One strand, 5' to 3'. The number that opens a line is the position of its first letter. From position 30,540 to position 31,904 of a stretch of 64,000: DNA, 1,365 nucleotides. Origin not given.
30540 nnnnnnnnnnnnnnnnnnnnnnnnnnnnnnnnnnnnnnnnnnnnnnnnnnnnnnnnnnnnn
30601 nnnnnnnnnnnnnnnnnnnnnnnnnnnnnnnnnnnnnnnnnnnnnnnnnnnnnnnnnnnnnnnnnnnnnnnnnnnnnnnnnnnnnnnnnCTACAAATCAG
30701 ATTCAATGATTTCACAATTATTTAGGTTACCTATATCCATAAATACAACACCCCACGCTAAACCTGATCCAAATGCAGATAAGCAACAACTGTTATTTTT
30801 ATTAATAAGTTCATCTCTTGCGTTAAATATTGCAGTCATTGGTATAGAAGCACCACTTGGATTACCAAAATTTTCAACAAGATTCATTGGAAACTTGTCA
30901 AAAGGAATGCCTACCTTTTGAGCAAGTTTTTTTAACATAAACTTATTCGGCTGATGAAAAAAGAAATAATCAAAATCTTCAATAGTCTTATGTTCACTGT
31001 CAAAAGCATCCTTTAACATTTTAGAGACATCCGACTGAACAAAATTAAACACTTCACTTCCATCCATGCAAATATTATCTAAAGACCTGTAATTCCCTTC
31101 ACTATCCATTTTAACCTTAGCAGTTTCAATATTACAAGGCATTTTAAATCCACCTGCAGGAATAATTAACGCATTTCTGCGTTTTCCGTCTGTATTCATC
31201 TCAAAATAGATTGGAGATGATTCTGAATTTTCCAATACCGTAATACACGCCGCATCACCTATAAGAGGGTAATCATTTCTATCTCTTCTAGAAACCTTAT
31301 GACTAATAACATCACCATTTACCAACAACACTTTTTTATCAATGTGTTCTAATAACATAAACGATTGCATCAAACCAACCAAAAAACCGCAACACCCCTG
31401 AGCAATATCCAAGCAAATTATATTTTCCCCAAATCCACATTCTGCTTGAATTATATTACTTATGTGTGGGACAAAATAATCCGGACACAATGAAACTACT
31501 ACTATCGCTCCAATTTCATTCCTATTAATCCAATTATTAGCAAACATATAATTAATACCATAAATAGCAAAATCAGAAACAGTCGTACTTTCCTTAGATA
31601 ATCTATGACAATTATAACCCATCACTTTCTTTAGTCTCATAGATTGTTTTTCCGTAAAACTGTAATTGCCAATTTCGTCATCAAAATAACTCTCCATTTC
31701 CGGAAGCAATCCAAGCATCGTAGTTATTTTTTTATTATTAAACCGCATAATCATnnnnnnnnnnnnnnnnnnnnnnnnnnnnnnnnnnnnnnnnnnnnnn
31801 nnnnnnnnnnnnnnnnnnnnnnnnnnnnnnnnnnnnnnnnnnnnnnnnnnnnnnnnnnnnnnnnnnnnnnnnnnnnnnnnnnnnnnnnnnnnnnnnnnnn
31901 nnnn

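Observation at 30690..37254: Acyl-building sub-module: two KASIII, two distinct carrier proteins, three ketoreductase-type SDRs, but no dehydratase, enoyl reductase or thioesterase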

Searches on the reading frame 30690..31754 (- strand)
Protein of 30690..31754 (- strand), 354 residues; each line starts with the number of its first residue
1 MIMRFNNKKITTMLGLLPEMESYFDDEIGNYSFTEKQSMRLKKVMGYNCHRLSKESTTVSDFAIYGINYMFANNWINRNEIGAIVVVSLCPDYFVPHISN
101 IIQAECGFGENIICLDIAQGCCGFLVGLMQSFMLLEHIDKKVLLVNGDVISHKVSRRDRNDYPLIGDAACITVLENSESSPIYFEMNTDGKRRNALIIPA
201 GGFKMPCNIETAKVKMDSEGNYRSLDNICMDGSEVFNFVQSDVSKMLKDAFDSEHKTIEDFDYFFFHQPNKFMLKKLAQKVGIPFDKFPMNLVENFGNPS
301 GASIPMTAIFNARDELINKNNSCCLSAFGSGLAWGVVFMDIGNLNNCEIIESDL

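Call 4: search_protein_families(library=pfam, proteins=[window:30690-31754:-], max_evalue=0.01)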
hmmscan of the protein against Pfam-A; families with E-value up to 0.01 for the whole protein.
window:30690-31754:- (354 aa): 2 families
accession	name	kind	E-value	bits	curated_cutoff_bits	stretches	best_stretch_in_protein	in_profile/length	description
PF08541.16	ACP_syn_III_C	-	2.7e-18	66.3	26.6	1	255-339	5-88/90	3-Oxoacyl-[acyl-carrier-protein (ACP)] synthase III C terminal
PF08545.16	ACP_syn_III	-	8.1e-10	38.9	24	1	115-190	1-80/80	3-Oxoacyl-[acyl-carrier-protein (ACP)] synthase III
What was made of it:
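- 30690..31754 (-): KASIII-B, the core condensing enzyme of the cassette. Pfam (call 4).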

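Call 6: search_protein_families(library=ncbifam, proteins=[window:30690-31754:-], max_evalue=0.001)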
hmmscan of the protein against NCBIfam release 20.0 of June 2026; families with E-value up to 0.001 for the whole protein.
window:30690-31754:- (354 aa): 10 families
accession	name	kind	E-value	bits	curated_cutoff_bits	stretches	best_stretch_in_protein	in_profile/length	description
NF009519.0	PRK12880.1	equivalog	2.1e-58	198.3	436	1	1-349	1-346/353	beta-ketoacyl-ACP synthase III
NF006829.0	PRK09352.1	subfamily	1e-45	156.1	249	1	47-340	41-320/322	beta-ketoacyl-ACP synthase 3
TIGR00747.1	fabH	subfamily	1.7e-37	129.2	292.1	1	46-338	38-319/322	beta-ketoacyl-ACP synthase III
NF004623.0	PRK05963.1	equivalog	2e-31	109.5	437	1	42-340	37-327/328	beta-ketoacyl-ACP synthase III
NF005541.0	PRK07204.1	equivalog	2.6e-22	79.6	402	1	61-338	54-326/329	beta-ketoacyl-ACP synthase III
NF005703.0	PRK07515.1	equivalog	2e-17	63.2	304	1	49-339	86-370/373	beta-ketoacyl-ACP synthase III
NF006720.0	PRK09258.1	equivalog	9.8e-17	61.3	285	2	37-136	39-138/338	3-oxoacyl-ACP synthase III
NF003274.0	PRK04262.1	equivalog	5e-12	45.5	244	1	242-331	210-298/347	hydroxymethylglutaryl-CoA synthase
NF005308.0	PRK06840.1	equivalog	2.4e-07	30.1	315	1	43-335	37-329/339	3-oxoacyl-ACP synthase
TIGR00748.1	HMG_CoA_syn_Arc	equivalog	2.6e-05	23.6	353.35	1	251-331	218-297/345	hydroxymethylglutaryl-CoA synthase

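Call 16: search_solved_structures(query=window:30690-31754:-, max_evalue=0.00001, show_alignments=2)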
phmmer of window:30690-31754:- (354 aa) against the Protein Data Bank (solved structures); distinct sequences matched with E-value up to 0.00001: 60.
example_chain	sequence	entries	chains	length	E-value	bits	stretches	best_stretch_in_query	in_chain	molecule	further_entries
4efi_A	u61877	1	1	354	1e-45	159.9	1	38-351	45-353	3-oxoacyl-(Acyl-carrier protein) synthase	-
3gwa_A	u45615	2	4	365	6.3e-33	117.8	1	38-336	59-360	3-oxoacyl-(Acyl-carrier-protein) synthase III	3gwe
5bqs_A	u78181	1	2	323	1.1e-31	113.8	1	51-340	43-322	3-oxoacyl-[acyl-carrier-protein] synthase 3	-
4ryb_A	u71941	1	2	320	1.7e-24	90.1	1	47-339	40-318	3-oxoacyl-[acyl-carrier-protein] synthase 3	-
3il6_A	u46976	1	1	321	3.5e-22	82.4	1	68-339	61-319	3-oxoacyl-[acyl-carrier-protein] synthase 3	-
3il5_A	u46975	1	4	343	6.2e-22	81.6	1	69-339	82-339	3-oxoacyl-[acyl-carrier-protein] synthase 3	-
3il4_A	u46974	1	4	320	1.8e-21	80.1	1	69-339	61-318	3-oxoacyl-[acyl-carrier-protein] synthase 3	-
1zow_A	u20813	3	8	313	2.7e-21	79.5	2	227-339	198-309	3-oxoacyl-[acyl-carrier-protein] synthase III | 3-oxoacyl-[acyl-carrier-protein] synthase 3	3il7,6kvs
8vd9_A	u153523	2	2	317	1.7e-20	76.9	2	228-339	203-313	Beta-ketoacyl-[acyl-carrier-protein] synthase III 1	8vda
4dfe_A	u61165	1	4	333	3.8e-20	75.8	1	49-336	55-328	3-oxoacyl-[acyl-carrier-protein] synthase 3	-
1ub7_A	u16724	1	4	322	5.3e-20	75.3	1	48-340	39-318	3-oxoacyl-[acyl-carrier protein] synthase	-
3h76_A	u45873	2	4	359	6.1e-20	75.1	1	79-337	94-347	PQS biosynthetic enzyme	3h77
4wzu_A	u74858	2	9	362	9.3e-20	74.5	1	46-337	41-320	3-oxoacyl-[acyl-carrier-protein] synthase 3 protein 2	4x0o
4nhd_A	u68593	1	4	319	1.6e-19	73.7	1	46-338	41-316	3-oxoacyl-[acyl-carrier-protein] synthase 3 protein 1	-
3h78_A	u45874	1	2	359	1.1e-18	71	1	79-337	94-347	PQS biosynthetic enzyme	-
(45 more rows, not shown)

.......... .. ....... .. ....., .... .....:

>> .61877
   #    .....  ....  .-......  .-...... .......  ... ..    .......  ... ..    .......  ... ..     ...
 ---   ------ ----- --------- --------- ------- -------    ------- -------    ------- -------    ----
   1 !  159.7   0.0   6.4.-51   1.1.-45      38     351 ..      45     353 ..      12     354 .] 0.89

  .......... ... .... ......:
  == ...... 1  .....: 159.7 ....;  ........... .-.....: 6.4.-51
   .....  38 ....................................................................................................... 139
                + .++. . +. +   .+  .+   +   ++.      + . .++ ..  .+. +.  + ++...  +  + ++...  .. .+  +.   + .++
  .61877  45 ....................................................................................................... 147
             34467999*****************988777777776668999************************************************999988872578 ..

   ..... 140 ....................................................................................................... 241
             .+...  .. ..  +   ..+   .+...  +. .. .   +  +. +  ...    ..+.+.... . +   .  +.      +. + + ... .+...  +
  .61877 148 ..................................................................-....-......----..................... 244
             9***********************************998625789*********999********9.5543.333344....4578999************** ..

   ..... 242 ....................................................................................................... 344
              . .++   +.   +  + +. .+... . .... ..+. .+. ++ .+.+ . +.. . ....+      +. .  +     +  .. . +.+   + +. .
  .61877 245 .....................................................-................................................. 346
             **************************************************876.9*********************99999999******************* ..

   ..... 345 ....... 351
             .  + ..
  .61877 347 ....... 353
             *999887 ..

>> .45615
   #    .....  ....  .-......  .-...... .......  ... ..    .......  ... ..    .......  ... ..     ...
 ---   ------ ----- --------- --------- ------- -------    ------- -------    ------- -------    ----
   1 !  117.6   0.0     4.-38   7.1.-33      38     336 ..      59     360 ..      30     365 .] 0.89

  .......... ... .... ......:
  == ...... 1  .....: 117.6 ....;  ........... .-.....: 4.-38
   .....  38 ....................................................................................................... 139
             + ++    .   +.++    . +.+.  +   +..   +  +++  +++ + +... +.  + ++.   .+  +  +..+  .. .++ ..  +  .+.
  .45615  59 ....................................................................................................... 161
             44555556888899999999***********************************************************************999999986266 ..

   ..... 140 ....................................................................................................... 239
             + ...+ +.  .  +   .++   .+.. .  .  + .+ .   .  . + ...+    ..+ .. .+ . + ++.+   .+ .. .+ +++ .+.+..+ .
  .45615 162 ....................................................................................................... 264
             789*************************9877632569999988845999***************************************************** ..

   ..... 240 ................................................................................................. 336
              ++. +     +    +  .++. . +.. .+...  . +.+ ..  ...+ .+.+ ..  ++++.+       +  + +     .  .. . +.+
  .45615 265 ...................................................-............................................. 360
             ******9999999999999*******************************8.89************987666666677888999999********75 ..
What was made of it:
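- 30690..31754 (-): Closest PDB match is 4EFI at 1e-45 (call 16).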

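Call 44: find_homologous_proteins(query=window:30690-31754:-, max_evalue=1e-30)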
Query window:30690-31754:- (354 aa): 2429 proteins with E <= 1e-30 among 3405 candidates; the best 120 are listed.
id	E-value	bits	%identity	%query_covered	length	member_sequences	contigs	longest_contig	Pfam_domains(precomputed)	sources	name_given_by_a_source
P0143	7.9e-239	810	100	99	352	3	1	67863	PF08545.17,PF08541.17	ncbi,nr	ncbi:MAG: hypothetical protein IJ232_01065 [Lachnospiraceae bacterium]|nr:hypothetical protein [Lach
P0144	3.2e-174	597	70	100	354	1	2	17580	PF08545.17,PF08541.17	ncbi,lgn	-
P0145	2.5e-172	591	69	100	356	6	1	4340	PF08545.17,PF08541.17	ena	-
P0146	1.3e-171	589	69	100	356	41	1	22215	PF08545.17,PF08541.17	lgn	-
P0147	1.4e-171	589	69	100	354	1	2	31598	PF08545.17,PF08541.17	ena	-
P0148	1.9e-171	588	70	100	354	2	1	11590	PF08545.17,PF08541.17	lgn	-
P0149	2.1e-171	588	69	100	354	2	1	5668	PF08545.17,PF08541.17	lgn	-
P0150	2.3e-171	588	69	100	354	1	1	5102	PF08545.17,PF08541.17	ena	-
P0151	2.4e-171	588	70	100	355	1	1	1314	PF08545.17,PF08541.17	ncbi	-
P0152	3.8e-171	587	70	100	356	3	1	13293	PF08545.17,PF08541.17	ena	-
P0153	1.0e-169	583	68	100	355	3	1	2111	PF08545.17,PF08541.17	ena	-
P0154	1.2e-169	582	68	100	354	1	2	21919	PF08545.17,PF08541.17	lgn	-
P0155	1.6e-169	582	68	100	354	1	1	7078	PF08545.17,PF08541.17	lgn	-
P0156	1.7e-169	582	69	99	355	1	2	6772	PF08545.17,PF08541.17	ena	-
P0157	3.3e-169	581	68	100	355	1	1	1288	PF08545.17,PF08541.17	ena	-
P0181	1.2e-167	576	68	100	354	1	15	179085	PF08545.17,PF08541.17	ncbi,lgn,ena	-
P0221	3.3e-166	571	67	100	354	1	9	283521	PF08545.17,PF08541.17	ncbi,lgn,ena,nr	ncbi:MAG: ketoacyl-ACP synthase III [Clostridiales bacterium]|nr:ketoacyl-ACP synthase III [Clostrid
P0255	2.9e-164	565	66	100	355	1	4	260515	PF08545.17,PF08541.17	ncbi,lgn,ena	-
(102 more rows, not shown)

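Call 46: find_encoding_contigs(protein=P0221, flank=9000, max_places=1)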
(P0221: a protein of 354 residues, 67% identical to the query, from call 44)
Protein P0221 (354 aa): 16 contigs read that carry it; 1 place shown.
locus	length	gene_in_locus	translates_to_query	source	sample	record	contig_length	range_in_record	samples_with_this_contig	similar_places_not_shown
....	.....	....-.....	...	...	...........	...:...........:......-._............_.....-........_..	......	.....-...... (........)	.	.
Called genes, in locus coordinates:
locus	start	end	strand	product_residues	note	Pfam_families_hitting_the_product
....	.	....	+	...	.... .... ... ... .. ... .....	-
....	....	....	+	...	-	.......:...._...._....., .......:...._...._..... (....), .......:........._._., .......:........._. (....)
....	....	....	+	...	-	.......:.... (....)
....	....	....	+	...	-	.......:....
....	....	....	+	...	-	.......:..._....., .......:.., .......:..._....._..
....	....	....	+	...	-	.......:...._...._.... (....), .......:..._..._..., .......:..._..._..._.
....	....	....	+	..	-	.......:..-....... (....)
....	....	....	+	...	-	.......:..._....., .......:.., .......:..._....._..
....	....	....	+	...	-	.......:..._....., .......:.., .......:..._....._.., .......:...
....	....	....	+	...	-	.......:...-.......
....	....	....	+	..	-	-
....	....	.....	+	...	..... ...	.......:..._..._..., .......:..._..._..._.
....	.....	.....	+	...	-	-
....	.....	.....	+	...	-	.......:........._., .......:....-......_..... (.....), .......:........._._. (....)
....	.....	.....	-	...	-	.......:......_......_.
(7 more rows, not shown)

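Call 47: find_encoding_contigs(protein=P0255, flank=9000, max_places=1)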
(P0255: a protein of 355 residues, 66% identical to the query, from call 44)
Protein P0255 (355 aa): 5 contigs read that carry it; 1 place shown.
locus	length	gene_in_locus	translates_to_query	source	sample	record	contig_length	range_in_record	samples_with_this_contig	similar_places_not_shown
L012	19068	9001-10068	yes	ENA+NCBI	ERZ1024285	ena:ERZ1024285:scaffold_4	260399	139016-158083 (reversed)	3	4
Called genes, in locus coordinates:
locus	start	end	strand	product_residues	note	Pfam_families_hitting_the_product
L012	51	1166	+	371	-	PF00155:Aminotran_1_2, PF01041:DegT_DnrJ_EryC1, PF01053:Cys_Met_Meta_PP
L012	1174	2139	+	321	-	PF01408:GFO_IDH_MocA, PF22725:GFO_IDH_MocA_C3, PF02894:GFO_IDH_MocA_C (weak)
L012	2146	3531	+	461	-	PF03559:Hexose_dehydrat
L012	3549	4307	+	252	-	PF00106:adh_short, PF08659:KR, PF13561:adh_short_C2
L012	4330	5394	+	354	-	PF08545:ACP_syn_III, PF08541:ACP_syn_III_C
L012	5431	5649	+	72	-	PF00550:PP-binding (weak)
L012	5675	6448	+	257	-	PF00106:adh_short, PF08659:KR, PF13561:adh_short_C2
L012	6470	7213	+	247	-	PF00106:adh_short, PF08659:KR, PF13561:adh_short_C2, PF23441:SDR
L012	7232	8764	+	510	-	PF00501:AMP-binding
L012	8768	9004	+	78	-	-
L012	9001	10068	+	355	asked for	PF08545:ACP_syn_III, PF08541:ACP_syn_III_C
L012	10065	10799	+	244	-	-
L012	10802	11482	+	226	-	PF00753:Lactamase_B, PF12706:Lactamase_B_2 (weak)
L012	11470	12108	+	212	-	PF17836:PglD_N, PF25087:GMPPB_C (faint), PF00132:Hexapep (faint), PF25084:LbH_EIF2B (weak)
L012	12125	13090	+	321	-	PF00535:Glycos_transf_2, PF13641:Glyco_tranf_2_3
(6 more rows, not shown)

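Call 48: find_encoding_contigs(protein=P0181, flank=9000, max_places=1)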
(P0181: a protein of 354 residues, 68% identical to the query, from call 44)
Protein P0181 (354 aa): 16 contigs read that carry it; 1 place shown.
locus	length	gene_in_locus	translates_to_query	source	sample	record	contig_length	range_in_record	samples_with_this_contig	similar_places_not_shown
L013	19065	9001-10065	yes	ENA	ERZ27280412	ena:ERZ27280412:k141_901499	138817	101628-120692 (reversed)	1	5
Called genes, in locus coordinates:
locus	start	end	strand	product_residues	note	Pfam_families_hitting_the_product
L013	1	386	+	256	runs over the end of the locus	PF00535:Glycos_transf_2, PF13641:Glyco_tranf_2_3 (weak)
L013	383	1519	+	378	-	PF02350:Epimerase_2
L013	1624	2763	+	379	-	PF01041:DegT_DnrJ_EryC1, PF00155:Aminotran_1_2 (weak)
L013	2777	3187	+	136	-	PF00892:EamA (weak)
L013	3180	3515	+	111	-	PF00892:EamA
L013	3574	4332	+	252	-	PF00106:adh_short, PF08659:KR, PF13561:adh_short_C2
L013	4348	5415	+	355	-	PF08392:FAE1_CUT1_RppA (weak), PF08545:ACP_syn_III, PF08541:ACP_syn_III_C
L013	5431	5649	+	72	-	-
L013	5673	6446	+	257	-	PF00106:adh_short, PF08659:KR, PF13561:adh_short_C2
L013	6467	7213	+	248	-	PF00106:adh_short, PF08659:KR, PF13561:adh_short_C2, PF23441:SDR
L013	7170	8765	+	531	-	PF00501:AMP-binding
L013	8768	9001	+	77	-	PF00550:PP-binding (weak)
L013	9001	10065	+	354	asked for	PF08545:ACP_syn_III, PF08541:ACP_syn_III_C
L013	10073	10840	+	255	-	-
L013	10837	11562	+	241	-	PF00753:Lactamase_B, PF23023:Anti-Pycsar_Apyc1 (faint), PF12706:Lactamase_B_2 (weak)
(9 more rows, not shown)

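Call 58: search_dna_similar(query=window:30690-31754:-, collection=plasmids, mode=protein, max_evalue=1e-30, max_rows=20)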
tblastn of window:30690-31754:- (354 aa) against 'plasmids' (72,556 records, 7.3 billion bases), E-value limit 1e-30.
Records with a match: 15; places in all: 15; records where one place covers at least 80% of the query: 15.
Best place of each record, by identity: <60% 15.
By first word of the organism name: Azospirillum 9; Parabacteroides 2; Paenibacillus 1; Ralstonia 1; Rickettsia 1; Burkholderia 1.
By predicted mobility (MOB-suite, as given by PLSDB): non-mobilizable 13; mobilizable 2.
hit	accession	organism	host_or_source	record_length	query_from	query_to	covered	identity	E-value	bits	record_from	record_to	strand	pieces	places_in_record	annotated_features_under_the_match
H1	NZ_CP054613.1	Paenibacillus cellulosilyticus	cell culture,soil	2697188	5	353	99%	53.7%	1e-125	404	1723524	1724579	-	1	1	none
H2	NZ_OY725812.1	Parabacteroides distasonis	-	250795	3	351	99%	30.9%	2e-40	158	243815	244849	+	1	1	ketoacyl-ACP synthase III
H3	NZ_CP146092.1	Ralstonia sp. RRA.1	-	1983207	4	339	95%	29.1%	4e-39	155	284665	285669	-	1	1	none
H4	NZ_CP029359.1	Azospirillum thermophilum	cell culture,hot spring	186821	1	351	99%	27.7%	1e-41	162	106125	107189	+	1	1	ketoacyl-ACP synthase III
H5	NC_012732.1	Rickettsia peacockii str. Rustic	-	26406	40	352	88%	30.9%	2e-39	155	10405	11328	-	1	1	ketoacyl-ACP synthase III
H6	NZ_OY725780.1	Parabacteroides distasonis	-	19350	6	339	94%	28.6%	1e-38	153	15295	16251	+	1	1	ketoacyl-ACP synthase III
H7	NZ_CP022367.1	Azospirillum sp. TSH58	single cell,paddy soils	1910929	18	351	94%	28.4%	1e-38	153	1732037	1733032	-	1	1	record has no annotation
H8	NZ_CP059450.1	Azospirillum brasilense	Prokaryotes,soil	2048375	18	351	94%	28.3%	2e-39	155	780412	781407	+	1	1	none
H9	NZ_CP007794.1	Azospirillum argentinense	Triticum aestivum L.,Root,wheat ...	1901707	18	351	94%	27.7%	3e-38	152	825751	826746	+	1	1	record has no annotation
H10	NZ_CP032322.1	Azospirillum argentinense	soil sample,Agricultural field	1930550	18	351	94%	27.7%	3e-38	152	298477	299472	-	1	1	record has no annotation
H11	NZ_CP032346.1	Azospirillum brasilense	soil sample,Agricultural field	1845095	18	351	94%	27.7%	7e-38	151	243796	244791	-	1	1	record has no annotation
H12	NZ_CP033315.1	Azospirillum brasilense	rhizosphere soil of Digitaria ...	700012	18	351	94%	27.7%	9e-38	150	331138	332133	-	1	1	ketoacyl-ACP synthase III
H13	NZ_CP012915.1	Azospirillum brasilense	Digitaria eriantha,microbe,root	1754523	18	351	94%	27.7%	9e-38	150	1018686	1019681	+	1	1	none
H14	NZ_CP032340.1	Azospirillum brasilense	soil sample,Agricultural field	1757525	18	351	94%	27.7%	9e-38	150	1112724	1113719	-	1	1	none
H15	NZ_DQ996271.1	Burkholderia glumae BGR1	-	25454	33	347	89%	28.4%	3e-34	140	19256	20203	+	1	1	ketoacyl-ACP synthase III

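Call 59: get_annotated_region(hit=H1, flank=14000)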
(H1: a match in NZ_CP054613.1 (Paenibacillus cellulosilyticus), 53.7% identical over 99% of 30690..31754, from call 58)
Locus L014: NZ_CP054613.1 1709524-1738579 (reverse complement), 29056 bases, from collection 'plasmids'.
description: Paenibacillus cellulosilyticus strain KACC 14175 plasmid unnamed4, complete sequence
organism: Paenibacillus cellulosilyticus (NCBI taxid 375489)
taxonomy: Bacteria; Bacillota; Bacilli; Bacillales; Paenibacillaceae; Paenibacillus; Paenibacillus cellulosilyticus
host: -; source: cell culture,soil; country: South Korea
typing (MOB-suite, as given by PLSDB): non-mobilizable
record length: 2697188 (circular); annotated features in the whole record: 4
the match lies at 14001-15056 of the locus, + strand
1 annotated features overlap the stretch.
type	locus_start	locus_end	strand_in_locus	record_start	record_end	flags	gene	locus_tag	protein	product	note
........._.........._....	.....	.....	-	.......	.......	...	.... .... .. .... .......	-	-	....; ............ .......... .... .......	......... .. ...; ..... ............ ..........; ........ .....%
